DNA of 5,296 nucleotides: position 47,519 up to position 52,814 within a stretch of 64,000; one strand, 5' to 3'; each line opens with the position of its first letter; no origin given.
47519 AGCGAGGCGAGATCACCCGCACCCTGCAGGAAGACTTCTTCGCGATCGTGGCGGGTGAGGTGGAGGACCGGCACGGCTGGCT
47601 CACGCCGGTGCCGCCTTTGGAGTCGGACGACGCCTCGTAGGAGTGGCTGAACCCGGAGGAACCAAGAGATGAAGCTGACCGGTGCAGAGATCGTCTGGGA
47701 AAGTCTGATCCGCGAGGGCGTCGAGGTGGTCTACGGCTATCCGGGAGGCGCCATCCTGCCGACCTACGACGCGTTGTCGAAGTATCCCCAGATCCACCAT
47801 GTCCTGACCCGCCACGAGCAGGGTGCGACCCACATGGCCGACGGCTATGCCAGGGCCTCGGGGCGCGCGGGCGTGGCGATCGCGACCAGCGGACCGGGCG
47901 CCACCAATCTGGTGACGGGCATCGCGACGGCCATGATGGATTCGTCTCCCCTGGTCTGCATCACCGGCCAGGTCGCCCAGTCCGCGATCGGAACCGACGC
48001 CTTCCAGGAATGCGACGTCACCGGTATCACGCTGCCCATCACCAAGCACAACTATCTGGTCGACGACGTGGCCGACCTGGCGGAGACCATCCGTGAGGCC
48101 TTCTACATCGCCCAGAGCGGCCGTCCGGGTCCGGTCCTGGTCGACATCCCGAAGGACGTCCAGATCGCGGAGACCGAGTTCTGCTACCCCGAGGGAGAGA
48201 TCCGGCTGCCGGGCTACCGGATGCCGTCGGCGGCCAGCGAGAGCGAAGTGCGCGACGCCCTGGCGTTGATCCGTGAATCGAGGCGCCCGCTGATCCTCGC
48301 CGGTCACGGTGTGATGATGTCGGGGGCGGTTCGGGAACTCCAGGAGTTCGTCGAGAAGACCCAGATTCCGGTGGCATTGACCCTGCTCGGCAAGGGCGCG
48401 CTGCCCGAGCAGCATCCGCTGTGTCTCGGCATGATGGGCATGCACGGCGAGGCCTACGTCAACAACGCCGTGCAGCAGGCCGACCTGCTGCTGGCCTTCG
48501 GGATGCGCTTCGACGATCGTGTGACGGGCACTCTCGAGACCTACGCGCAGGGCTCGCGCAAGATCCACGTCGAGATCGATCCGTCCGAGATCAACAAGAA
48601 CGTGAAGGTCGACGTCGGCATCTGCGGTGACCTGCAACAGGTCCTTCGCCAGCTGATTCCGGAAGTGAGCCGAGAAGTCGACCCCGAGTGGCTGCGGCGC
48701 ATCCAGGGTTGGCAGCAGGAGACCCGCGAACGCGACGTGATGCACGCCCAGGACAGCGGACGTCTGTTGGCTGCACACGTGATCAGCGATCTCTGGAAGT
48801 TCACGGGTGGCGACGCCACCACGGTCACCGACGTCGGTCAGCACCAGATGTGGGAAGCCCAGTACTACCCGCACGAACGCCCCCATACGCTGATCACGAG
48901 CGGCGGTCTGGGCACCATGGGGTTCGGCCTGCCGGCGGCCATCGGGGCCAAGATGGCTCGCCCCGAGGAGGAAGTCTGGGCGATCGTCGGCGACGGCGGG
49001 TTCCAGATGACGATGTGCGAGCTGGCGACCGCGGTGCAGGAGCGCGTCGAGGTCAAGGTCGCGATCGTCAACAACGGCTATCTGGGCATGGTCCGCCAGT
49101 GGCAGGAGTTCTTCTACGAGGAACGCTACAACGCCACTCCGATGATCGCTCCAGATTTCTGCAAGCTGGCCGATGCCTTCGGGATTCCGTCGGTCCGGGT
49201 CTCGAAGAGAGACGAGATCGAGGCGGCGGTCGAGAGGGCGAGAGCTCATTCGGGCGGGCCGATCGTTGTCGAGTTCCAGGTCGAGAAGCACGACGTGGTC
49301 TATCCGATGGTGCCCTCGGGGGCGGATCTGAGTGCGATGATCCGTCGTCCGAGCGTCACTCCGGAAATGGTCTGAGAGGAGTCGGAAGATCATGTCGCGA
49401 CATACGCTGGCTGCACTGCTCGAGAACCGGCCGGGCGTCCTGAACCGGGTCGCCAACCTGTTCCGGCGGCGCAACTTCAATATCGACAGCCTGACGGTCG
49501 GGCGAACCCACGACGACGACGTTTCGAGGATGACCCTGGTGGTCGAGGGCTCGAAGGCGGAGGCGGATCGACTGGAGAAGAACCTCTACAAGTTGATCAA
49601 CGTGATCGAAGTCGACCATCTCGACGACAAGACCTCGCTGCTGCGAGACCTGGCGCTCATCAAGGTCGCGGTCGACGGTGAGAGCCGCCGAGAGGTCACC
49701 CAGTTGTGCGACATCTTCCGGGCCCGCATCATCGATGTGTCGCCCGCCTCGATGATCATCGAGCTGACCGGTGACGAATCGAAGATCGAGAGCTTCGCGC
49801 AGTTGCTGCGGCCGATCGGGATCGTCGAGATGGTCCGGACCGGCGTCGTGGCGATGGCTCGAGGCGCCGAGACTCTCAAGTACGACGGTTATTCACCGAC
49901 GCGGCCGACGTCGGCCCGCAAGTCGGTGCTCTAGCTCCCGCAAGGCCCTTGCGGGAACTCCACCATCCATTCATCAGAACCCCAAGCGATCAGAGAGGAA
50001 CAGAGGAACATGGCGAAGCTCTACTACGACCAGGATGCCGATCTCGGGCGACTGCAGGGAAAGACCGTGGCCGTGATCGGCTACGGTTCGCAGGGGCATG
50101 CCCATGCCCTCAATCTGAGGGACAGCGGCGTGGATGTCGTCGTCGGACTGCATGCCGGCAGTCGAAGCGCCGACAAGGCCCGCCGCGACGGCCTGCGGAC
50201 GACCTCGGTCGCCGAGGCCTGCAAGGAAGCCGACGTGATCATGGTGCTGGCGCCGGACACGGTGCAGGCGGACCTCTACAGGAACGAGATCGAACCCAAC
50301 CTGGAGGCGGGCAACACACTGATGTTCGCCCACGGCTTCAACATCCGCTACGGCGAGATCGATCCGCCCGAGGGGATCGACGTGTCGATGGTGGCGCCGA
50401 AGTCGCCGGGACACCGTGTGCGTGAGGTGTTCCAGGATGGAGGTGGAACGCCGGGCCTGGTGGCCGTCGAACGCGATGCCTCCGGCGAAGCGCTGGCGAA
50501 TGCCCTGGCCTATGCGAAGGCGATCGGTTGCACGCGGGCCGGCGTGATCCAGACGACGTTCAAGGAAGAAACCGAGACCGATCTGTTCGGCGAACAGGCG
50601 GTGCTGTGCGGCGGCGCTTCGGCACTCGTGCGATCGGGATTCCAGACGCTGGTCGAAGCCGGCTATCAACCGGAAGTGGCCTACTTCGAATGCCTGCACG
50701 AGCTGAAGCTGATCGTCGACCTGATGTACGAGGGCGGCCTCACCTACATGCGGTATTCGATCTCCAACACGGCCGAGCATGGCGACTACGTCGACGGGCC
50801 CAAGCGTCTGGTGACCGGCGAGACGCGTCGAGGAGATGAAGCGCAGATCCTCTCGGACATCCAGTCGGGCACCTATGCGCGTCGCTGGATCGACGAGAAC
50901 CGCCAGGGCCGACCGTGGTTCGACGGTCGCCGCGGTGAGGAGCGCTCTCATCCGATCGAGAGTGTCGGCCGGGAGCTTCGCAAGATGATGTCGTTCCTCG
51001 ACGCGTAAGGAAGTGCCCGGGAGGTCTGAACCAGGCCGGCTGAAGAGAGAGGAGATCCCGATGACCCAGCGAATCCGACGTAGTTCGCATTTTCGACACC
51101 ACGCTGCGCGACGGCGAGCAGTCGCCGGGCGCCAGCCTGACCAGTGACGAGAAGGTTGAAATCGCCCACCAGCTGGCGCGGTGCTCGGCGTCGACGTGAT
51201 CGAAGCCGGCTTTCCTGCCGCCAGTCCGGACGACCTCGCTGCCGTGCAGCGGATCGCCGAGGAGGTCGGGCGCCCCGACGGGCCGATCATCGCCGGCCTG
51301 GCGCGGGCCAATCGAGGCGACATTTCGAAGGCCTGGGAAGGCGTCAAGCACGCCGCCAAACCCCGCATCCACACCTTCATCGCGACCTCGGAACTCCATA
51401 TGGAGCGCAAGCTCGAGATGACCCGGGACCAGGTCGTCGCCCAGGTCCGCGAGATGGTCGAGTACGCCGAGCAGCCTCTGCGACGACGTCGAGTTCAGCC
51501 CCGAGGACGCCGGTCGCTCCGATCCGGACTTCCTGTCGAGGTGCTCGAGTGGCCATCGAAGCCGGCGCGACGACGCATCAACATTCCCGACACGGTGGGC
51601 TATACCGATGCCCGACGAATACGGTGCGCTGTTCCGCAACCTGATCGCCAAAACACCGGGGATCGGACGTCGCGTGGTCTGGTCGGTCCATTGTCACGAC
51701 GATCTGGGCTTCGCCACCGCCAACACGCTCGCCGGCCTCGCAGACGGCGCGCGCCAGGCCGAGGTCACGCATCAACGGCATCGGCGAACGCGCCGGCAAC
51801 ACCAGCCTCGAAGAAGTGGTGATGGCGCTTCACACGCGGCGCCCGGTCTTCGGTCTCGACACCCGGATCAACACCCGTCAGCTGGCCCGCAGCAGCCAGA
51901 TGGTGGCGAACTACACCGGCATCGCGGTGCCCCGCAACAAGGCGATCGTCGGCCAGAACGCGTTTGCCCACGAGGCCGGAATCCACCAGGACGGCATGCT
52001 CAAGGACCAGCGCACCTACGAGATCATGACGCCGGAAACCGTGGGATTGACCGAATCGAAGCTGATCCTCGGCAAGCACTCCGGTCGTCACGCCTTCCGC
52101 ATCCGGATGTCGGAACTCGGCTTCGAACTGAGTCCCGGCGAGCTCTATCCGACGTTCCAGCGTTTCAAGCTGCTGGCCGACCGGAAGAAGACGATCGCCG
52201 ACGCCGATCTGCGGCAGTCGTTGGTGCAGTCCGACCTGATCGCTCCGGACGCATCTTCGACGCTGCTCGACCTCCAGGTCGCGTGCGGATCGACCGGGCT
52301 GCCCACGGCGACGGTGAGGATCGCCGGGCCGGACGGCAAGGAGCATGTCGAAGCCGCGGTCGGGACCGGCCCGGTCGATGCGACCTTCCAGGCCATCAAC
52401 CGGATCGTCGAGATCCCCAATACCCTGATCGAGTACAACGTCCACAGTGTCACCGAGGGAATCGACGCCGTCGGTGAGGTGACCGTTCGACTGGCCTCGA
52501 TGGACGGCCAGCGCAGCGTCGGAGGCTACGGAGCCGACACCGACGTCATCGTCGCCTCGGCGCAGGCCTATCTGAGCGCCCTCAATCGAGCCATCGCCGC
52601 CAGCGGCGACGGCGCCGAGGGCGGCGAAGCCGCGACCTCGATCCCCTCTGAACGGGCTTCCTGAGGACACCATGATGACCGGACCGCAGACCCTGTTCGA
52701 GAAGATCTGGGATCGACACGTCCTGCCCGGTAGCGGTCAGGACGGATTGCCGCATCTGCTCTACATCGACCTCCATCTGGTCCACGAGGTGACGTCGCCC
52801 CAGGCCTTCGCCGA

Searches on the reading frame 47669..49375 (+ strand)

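Call 44: search_protein_families(library=pfam, proteins=[window:47669-49375:+])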
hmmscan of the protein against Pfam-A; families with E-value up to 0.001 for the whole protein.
window:47669-49375:+ (568 aa): 3 families
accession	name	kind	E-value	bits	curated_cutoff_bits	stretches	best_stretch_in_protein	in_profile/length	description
PF02775.26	TPP_enzyme_C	-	8.1e-56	188.5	21.9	1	388-535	1-150/151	Thiamine pyrophosphate enzyme, C-terminal TPP binding domain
PF00205.28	TPP_enzyme_M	-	2.6e-49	166.9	30.4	1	194-329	1-137/137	Thiamine pyrophosphate enzyme, central domain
PF02776.23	TPP_enzyme_N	-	3.8e-40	136.8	26.8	1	4-118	2-117/119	Thiamine pyrophosphate enzyme, N-terminal TPP binding domain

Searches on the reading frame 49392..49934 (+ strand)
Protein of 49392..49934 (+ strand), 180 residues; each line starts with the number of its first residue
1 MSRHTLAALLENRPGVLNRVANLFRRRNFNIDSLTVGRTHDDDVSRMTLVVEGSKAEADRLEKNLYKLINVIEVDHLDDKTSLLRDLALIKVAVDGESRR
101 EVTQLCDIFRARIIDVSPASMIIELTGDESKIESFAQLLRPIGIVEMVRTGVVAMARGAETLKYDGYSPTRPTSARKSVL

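Call 43: search_protein_families(library=pfam, proteins=[window:49392-49934:+])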
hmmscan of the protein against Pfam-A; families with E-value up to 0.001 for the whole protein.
window:49392-49934:+ (180 aa): 5 families
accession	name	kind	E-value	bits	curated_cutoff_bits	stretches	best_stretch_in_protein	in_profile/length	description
PF10369.15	ALS_ss_C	-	4.5e-32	110.4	23.2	1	85-158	1-74/74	Small subunit of acetolactate synthase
PF22629.2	ACT_AHAS_ss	-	6.5e-22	77.9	27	1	7-73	2-67/67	AHAS small subunit-like ACT domain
PF13710.12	ACT_5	-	1.3e-16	60.5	27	1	12-74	1-62/62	ACT domain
PF01842.31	ACT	-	1e-12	48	27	1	5-69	2-65/66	ACT domain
PF13291.12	ACT_4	-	0.00014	22.9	27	1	5-74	8-78/80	ACT domain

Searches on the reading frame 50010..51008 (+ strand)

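Call 44: search_protein_families(library=pfam, proteins=[window:50010-51008:+])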
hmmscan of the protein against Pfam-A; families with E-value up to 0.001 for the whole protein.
window:50010-51008:+ (332 aa): 6 families
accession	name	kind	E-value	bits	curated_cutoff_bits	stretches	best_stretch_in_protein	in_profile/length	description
PF07991.19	KARI_N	-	1.7e-74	249.3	20.6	1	15-178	2-165/165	Acetohydroxy acid isomeroreductase, NADPH-binding domain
PF01450.25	KARI_C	-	5.1e-57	192.7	29.1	1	184-328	1-143/144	Ketol-acid reductoisomerase, C-terminal domain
PF02826.25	2-Hacid_dh_C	-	4.6e-08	33.1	25.1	1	11-85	30-103/178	D-isomer specific 2-hydroxyacid dehydrogenase, NAD binding domain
PF03807.23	F420_oxidored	-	7.6e-07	30.1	21.6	1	19-89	1-75/94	NADP oxidoreductase coenzyme F420-dependent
PF03446.21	NAD_binding_2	-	3.1e-05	24.5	21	1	19-105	1-90/161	NAD binding domain of 6-phosphogluconate dehydrogenase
PF00670.27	AdoHcyase_NAD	-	0.00022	21.8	27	1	15-79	21-84/162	S-adenosyl-L-homocysteine hydrolase, NAD binding domain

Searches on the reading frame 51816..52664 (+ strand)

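Call 44: search_protein_families(library=pfam, proteins=[window:51816-52664:+])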
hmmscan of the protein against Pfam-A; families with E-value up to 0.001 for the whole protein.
window:51816-52664:+ (282 aa): 2 families
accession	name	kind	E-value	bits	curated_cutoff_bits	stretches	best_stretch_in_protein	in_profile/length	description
PF08502.15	LeuA_dimer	-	1.3e-34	119.4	24.9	1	127-259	2-130/131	LeuA allosteric (dimerisation) domain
PF22617.1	HCS_D2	-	1.7e-29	102.5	27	1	44-125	1-82/82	Homocitrate synthase post-HMGL domain-like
